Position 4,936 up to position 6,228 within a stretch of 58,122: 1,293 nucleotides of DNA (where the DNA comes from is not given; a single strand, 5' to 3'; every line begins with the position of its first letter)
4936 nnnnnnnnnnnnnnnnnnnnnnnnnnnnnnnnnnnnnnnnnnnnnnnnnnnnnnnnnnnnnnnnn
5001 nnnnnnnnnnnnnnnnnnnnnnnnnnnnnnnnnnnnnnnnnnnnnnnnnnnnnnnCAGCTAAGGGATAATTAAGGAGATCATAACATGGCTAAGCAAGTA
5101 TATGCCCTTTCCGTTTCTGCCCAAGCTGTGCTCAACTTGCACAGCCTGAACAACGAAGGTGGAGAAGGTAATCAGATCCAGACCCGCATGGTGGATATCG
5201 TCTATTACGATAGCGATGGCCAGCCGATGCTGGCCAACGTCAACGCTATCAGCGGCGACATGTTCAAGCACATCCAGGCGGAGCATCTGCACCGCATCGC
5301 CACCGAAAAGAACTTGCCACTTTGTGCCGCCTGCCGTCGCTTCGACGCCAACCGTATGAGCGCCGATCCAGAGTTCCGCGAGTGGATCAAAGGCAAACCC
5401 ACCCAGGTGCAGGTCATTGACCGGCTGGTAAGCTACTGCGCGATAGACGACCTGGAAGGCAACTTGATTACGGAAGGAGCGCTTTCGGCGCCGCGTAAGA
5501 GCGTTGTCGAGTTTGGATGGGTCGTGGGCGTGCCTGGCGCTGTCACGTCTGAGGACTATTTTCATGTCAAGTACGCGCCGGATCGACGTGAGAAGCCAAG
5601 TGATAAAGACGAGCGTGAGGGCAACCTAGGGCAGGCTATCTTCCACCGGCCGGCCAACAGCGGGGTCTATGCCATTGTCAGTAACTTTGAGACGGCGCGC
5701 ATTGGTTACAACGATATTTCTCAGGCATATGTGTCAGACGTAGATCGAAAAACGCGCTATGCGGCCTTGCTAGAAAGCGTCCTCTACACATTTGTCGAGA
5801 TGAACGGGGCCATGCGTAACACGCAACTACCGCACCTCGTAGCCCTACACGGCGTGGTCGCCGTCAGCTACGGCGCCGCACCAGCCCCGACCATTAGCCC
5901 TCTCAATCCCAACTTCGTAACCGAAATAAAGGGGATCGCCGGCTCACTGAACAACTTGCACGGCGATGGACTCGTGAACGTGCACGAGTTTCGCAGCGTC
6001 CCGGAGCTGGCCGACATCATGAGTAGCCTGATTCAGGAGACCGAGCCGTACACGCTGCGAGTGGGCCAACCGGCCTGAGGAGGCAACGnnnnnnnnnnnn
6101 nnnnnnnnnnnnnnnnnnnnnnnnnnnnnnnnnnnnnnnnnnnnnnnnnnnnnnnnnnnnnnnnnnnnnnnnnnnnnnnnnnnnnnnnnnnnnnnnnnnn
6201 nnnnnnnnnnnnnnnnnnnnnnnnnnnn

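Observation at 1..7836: Interference-only, architecturally mosaic type I-like Cas module (WYL regulator + cas3-cas8-cas7-cas5-cas6) with no adaptation genes and no CRISPR array in 58 kb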

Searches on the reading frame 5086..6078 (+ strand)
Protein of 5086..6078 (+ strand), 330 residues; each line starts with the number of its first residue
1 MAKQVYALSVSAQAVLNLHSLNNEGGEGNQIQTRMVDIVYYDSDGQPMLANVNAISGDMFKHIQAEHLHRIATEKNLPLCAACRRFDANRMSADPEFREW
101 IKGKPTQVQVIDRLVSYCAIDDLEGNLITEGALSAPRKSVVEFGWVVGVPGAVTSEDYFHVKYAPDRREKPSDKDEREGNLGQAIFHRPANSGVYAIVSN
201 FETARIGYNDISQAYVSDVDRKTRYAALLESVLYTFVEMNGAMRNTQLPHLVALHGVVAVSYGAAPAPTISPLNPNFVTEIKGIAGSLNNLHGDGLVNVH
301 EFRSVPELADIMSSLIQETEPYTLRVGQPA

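Call 3: search_protein_families(library=pfam, proteins=[window:5086-6078:+], max_evalue=0.01)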
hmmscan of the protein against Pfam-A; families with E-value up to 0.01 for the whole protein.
window:5086-6078:+ (330 aa): 1 family
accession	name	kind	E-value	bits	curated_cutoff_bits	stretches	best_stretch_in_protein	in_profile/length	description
PF01905.21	DevR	-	3.2e-64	217.1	23.8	1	10-279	1-267/270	CRISPR-associated negative auto-regulator DevR/Csa2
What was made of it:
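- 5086..6078 (+): cas7, the Cascade backbone subunit of the Csa2/DevR family. Pfam DevR PF01905 3.2e-64 (call 3).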

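Call 4: search_protein_families(library=ncbifam, proteins=[window:5086-6078:+], max_evalue=0.01)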
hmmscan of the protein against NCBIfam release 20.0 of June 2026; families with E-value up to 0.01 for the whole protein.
window:5086-6078:+ (330 aa): 2 families
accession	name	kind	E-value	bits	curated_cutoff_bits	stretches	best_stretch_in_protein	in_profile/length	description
TIGR02583.1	DevR_archaea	exception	3.8e-29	101.8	212.6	1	8-268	2-265/284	type I-A CRISPR-associated protein Cas7/Csa2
TIGR01875.1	cas_MJ0381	subfamily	4.8e-23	81.5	67.3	1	9-261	2-236/240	DevR family CRISPR-associated autoregulator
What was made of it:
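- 5086..6078 (+): TIGR01875 is above its cutoff and TIGR02583 (I-A Csa2) scores 3.8e-29, below its cutoff (call 4).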

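Call 5: search_protein_families(library=padloc, proteins=[window:5086-6078:+], max_evalue=0.01)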
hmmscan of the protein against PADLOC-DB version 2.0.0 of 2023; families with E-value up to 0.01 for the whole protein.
window:5086-6078:+ (330 aa): 6 families
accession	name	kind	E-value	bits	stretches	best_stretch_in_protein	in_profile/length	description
PDLC01610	Cas7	-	9.6e-59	196.6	1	10-280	1-239/241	CAS-I; effector_G7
PDLC01298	Cas7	-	3e-30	103.6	1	12-269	2-246/262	CAS-I; effector_G7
PDLC00957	Cas7a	-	1e-29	101.8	1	8-268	2-265/284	"CRISPR-associated protein Cas7/Csa2, subtype I-A/APERN"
PDLC01455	Cas7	-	6.9e-25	86.1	1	7-264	3-211/268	CAS-I; effector_G7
PDLC00960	Cas7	-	1.3e-23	81.5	1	9-261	2-236/240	CRISPR-associated autoregulator DevR family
PDLC01263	Cas7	-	1.1e-22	78.8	1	15-261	2-202/205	CAS-I; effector_G7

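Call 22: search_solved_structures(query=window:5086-6078:+, max_evalue=0.01)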
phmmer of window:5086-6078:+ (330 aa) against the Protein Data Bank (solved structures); distinct sequences matched with E-value up to 0.01: 2.
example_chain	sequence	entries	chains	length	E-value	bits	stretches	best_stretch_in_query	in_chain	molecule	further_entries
3ps0_A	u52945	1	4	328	0.0032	20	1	7-164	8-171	CRISPR-Associated protein, CSA2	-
9cp1_F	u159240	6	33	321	0.0056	19.2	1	9-164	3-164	CRISPR-associated aCascade subunit Cas7/Csa2 2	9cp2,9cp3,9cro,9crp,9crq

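Call 87: find_homologous_proteins(query=window:5086-6078:+, max_evalue=0.00001)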
Query window:5086-6078:+ (330 aa): 4271 proteins with E <= 0.00001 among 6760 candidates; the best 120 are listed.
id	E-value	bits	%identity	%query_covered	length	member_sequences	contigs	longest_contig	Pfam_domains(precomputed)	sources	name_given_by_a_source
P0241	6.1e-203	691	93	100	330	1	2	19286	PF01905.22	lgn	-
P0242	1.6e-186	637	100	86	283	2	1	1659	PF01905.22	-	-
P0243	1.4e-174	598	79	100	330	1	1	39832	PF01905.22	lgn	-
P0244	2.2e-171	587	76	99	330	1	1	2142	PF01905.22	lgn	-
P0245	4.1e-171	586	78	100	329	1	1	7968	PF01905.22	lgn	-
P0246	4.5e-171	586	77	99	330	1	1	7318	PF01905.22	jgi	jgi:CRISPR-associated protein Cst2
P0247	9.6e-171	585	76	99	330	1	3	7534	PF01905.22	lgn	-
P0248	5.2e-170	583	77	100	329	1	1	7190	PF01905.22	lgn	-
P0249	5.3e-170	583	75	100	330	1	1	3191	PF01905.22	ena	-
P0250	9.4e-170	582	77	99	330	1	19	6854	PF01905.22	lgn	-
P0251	1.8e-169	581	76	99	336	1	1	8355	PF01905.22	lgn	-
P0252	2.9e-169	580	76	100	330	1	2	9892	PF01905.22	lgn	-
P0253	3.8e-169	580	77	99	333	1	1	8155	PF01905.22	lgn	-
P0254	2.3e-168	577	75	99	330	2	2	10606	PF01905.22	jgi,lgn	-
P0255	8.8e-168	575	76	100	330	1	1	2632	PF01905.22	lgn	-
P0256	1.4e-167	575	75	99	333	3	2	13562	PF01905.22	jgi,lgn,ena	-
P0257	1.4e-167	575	77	100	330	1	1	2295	PF01905.22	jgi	-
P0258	2.8e-167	574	76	99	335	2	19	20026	PF01905.22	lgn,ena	-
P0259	1.0e-166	572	75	100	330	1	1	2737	PF01905.22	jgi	jgi:CRISPR-associated protein Cst2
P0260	2.1e-166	571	75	100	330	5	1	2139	PF01905.22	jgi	-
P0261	2.5e-166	571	78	98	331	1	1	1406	PF01905.22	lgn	-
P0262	4.5e-166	570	74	99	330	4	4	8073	PF01905.22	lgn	-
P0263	5.5e-166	570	74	100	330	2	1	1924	PF01905.22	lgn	-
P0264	5.9e-166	569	77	100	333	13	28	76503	PF01905.22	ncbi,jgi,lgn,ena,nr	ncbi:MAG: DevR family CRISPR-associated autoregulator [Candidatus Promineofilum sp.]|nr:DevR family 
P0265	7.5e-166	569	76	99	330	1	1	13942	PF01905.22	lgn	-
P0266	1.3e-165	568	77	99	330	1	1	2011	PF01905.22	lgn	-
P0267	3.5e-165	567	77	98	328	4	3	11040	PF01905.22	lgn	-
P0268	1.3e-164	565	75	100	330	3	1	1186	PF01905.22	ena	-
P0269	1.5e-164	565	74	98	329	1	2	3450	PF01905.22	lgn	-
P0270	2.1e-164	564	77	99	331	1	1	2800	PF01905.22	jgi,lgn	jgi:CRISPR-associated protein Cst2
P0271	3.8e-164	564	76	98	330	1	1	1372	PF01905.22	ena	-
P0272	1.0e-163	562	75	98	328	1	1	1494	PF01905.22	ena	-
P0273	1.3e-163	562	73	100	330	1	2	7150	PF01905.22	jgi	-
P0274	3.2e-163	561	75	99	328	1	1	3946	PF01905.22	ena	-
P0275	7.5e-163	559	75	98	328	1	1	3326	PF01905.22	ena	-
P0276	9.7e-163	559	74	98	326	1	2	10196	PF01905.22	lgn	-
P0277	1.2e-162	559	76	98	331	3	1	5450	PF01905.22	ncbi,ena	-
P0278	1.2e-162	559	75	98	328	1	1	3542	PF01905.22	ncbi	-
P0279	6.1e-162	556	75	98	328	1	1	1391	PF01905.22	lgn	-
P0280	1.7e-161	555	73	99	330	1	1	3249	PF01905.22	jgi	-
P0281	2.5e-161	554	73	99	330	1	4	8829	PF01905.22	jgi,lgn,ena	-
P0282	3.0e-161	554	76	98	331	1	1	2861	PF01905.22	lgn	-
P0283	3.9e-161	554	73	98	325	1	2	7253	PF01905.22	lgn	-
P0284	3.9e-161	554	75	98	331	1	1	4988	PF01905.22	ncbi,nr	ncbi:MAG: DevR family CRISPR-associated autoregulator [Chloroflexi bacterium]|nr:DevR family CRISPR-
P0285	1.4e-160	552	75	98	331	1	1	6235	PF01905.22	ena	-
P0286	3.8e-160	550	72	100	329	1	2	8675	PF01905.22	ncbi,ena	-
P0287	5.1e-160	550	74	99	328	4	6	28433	PF01905.22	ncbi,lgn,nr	ncbi:MAG: DevR family CRISPR-associated autoregulator [Ardenticatenaceae bacterium]|nr:DevR family C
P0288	4.4e-159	547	75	98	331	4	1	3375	PF01905.22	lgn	-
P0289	8.2e-159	546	73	98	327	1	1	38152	PF01905.22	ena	-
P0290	1.0e-158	546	72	99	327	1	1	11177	PF01905.22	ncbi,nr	ncbi:MAG: DevR family CRISPR-associated autoregulator [Chloroflexi bacterium]|nr:DevR family CRISPR-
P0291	1.3e-158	545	74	98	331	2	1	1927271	PF01905.22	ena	-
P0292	1.6e-158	545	71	100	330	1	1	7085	PF01905.22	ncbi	-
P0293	1.7e-158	545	74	99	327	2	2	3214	PF01905.22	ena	-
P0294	2.3e-158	545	75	98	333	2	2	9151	PF01905.22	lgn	-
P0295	2.7e-158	544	75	98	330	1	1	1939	PF01905.22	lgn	-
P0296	4.3e-158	544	75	98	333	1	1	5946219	PF01905.22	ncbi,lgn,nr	ncbi:MAG: DevR family CRISPR-associated autoregulator [Anaerolineaceae bacterium]|nr:DevR family CRI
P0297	5.1e-158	543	74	99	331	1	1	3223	PF01905.22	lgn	-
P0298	2.0e-157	541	75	98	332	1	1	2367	PF01905.22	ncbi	-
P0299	5.3e-157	540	70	99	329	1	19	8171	PF01905.22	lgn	-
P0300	6.8e-157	540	72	98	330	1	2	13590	PF01905.22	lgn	-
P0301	4.7e-153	527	68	99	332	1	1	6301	PF01905.22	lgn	-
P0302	6.7e-153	527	69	99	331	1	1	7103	PF01905.22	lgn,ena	-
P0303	2.8e-152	525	70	98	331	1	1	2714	PF01905.22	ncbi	ncbi:MAG: DevR family CRISPR-associated autoregulator [Candidatus Promineifilaceae bacterium]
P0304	3.8e-152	524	71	98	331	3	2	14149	PF01905.22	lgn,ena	-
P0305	1.1e-151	523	70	100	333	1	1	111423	PF01905.22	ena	-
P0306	2.3e-151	522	69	98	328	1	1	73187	PF01905.22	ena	-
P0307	3.3e-150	518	69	99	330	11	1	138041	PF01905.22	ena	-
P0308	8.3e-150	516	70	98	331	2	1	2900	PF01905.22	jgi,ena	-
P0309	7.4e-149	513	68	99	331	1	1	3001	PF01905.22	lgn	-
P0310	1.7e-148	512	69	98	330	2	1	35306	PF01905.22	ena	-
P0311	1.5e-147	509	70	98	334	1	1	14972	PF01905.22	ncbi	-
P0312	3.7e-146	504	66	99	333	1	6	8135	PF01905.22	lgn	-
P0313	1.8e-145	502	69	99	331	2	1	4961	PF01905.22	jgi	-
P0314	1.5e-141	489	75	87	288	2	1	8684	PF01905.22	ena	-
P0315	1.7e-141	489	66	99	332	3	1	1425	PF01905.22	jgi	jgi:CRISPR-associated protein Cst2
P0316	3.4e-140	485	75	88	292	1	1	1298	PF01905.22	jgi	jgi:CRISPR-associated protein Cst2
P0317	8.6e-139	480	67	98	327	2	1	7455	PF01905.22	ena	-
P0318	1.1e-138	480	63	98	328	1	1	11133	PF01905.22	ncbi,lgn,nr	ncbi:MAG: DevR family CRISPR-associated autoregulator [Anaerolineae bacterium]|nr:DevR family CRISPR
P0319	4.6e-138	478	66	97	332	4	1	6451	PF01905.22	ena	-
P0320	1.2e-137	477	68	97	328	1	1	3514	PF01905.22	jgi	jgi:CRISPR-associated protein Cst2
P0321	1.5e-137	476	67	98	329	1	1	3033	PF01905.22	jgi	jgi:CRISPR-associated protein Cst2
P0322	2.2e-137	476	65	100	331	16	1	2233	PF01905.22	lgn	-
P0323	5.4e-137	474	66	98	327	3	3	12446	PF01905.22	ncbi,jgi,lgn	-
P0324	8.0e-135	467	63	98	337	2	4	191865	PF01905.22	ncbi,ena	-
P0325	4.5e-134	465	64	100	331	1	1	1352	PF01905.22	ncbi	-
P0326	1.8e-133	463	64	98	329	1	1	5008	PF01905.22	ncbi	-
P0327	6.7e-133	461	62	99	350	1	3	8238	PF01905.22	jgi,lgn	-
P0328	1.3e-131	457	66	99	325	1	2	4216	PF01905.22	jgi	jgi:CRISPR-associated protein Cst2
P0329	4.1e-131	455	64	99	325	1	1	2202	PF01905.22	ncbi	-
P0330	1.5e-130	453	62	100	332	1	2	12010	PF01905.22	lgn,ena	-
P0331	1.6e-130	453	66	96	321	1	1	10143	PF01905.22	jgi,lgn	-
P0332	1.3e-129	450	62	96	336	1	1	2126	PF01905.22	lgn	-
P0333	2.1e-129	449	64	99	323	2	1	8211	PF01905.22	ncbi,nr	ncbi:MAG: DevR family CRISPR-associated autoregulator [Chloroflexi bacterium]|nr:DevR family CRISPR-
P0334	2.2e-129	449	65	96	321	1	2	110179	PF01905.22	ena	-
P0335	3.6e-129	449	65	96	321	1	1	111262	PF01905.22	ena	-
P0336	3.7e-129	449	66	98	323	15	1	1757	PF01905.22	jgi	jgi:CRISPR-associated protein Cst2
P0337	4.7e-129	448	65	98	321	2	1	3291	PF01905.22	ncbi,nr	ncbi:MAG: DevR family CRISPR-associated autoregulator [Anaerolineae bacterium]|nr:DevR family CRISPR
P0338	4.9e-129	448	65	96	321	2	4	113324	PF01905.22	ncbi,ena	-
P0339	3.1e-128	446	64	99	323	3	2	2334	PF01905.22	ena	-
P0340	4.0e-128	445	64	96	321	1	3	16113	PF01905.22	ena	-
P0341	4.2e-128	445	63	99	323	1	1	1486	PF01905.22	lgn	-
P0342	4.9e-128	445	64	99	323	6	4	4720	PF01905.22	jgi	jgi:CRISPR-associated protein Cst2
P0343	5.5e-128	445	64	98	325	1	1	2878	PF01905.22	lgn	-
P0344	8.8e-128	444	64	96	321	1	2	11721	PF01905.22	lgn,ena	-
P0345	1.5e-127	443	64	96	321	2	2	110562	PF01905.22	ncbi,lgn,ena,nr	ncbi:MAG: DevR family CRISPR-associated autoregulator [Caldilineaceae bacterium]|nr:DevR family CRIS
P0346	1.7e-127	443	64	96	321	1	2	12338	PF01905.22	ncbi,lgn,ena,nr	ncbi:MAG: DevR family CRISPR-associated autoregulator [Caldilineaceae bacterium SB0665_bin_25]|nr:De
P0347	2.1e-127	443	65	97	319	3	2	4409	PF01905.22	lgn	-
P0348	2.1e-127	443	63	99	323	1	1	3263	PF01905.22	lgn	-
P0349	3.8e-127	442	64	99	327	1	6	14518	PF01905.22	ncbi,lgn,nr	ncbi:MAG: hypothetical protein MAG451_00793 [Anaerolineales bacterium]|nr:hypothetical protein [Anae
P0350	3.9e-127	442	63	98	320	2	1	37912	PF01905.22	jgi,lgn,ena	-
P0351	5.4e-127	442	61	97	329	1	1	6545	PF01905.22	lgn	-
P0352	9.6e-127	441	65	96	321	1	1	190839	PF01905.22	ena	-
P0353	1.2e-126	440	63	98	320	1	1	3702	PF01905.22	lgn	-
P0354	1.3e-126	440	64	96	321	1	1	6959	PF01905.22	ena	-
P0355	1.4e-126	440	65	97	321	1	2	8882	PF01905.22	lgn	-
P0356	1.5e-126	440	64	96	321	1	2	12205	PF01905.22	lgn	-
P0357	2.3e-126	439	64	96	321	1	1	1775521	PF01905.22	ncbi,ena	-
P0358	2.4e-126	439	64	96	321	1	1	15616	PF01905.22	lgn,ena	-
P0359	5.6e-126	438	64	96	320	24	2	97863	PF01905.22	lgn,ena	-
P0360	7.4e-126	438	65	98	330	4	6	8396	PF01905.22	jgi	jgi:CRISPR-associated protein Cst2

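Call 89: search_solved_structures(query=A3, max_evalue=1)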
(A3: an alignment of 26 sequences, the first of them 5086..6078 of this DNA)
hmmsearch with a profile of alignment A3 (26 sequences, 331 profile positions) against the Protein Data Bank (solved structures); distinct sequences matched with E-value up to 1: 5.
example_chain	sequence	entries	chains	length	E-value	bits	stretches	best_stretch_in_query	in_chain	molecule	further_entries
3ps0_A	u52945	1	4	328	1e-07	34.5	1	7-253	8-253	CRISPR-Associated protein, CSA2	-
9cp1_F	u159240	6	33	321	2e-07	33.6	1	8-253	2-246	CRISPR-associated aCascade subunit Cas7/Csa2 2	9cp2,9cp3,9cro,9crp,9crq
7r21_I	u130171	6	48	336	5.5e-05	25.5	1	8-95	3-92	Cas7a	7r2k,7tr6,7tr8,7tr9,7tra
4reg_A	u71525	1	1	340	5.6e-05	25.5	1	8-95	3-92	Uncharacterized protein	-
5lm1_A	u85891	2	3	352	0.018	17.2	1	218-319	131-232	Tyrosine-protein phosphatase non-receptor type 23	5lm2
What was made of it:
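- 5086..6078 (+): Family profile A3 hits only I-A Cas7 structures: 3PS0, 9CP1 and 7TR6 (call 89).
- On Subtype I-A: For Cas7, PF01905 is above its cutoff and only I-A Cas7 structures are hit in the PDB (calls 3, 89).
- Closest known: Subtype I-A CRISPR-Cas. Same: The Cas7 profile hits only I-A Cas7 structures (call 89).
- Closest known: Subtype I-B. Different: The Cas7 profile does not reach the I-B Cas7 structures (call 89).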
